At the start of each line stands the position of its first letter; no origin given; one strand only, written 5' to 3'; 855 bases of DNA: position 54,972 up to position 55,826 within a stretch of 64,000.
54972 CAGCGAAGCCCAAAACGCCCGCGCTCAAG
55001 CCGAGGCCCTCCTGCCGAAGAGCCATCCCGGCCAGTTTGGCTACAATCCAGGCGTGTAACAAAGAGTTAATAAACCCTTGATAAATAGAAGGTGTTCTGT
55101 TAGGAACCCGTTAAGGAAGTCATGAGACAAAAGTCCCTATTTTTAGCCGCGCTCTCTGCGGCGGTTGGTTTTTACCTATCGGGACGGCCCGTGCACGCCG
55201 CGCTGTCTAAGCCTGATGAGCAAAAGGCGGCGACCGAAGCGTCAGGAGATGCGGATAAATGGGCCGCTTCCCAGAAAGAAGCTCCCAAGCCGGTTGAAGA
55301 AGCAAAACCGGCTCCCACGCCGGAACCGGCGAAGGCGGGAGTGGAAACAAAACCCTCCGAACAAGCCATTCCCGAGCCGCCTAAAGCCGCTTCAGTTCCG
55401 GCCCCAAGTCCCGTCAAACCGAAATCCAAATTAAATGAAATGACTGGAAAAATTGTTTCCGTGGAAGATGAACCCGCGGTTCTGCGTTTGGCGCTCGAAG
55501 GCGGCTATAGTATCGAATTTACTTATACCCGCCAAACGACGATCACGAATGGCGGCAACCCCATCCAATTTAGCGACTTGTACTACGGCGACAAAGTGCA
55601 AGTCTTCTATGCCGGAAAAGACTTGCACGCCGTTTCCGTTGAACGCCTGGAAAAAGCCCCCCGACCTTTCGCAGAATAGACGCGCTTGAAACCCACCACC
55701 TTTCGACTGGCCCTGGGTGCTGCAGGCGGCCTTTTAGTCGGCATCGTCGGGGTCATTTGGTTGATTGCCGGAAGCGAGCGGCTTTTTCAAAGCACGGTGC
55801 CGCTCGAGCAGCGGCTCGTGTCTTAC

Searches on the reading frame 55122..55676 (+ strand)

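Call 6: search_protein_families(library=pfam, proteins=[window:55122-55676:+], max_evalue=0.001)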
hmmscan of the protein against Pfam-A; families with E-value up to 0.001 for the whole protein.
window:55122-55676:+ (185 aa): 0 families

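Call 14: search_protein_families(library=ncbifam, proteins=[window:55122-55676:+], max_evalue=0.1)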
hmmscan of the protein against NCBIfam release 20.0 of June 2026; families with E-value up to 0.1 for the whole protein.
window:55122-55676:+ (185 aa): 2 families
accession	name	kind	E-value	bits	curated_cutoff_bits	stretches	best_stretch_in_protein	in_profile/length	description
NF008084.0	PRK10819.1-5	equivalog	0.018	15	315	1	7-107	31-119/249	TonB system transport protein TonB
NF008975.0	PRK12323.1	equivalog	0.08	11.6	875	1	25-111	420-509/709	DNA polymerase III subunit gamma/tau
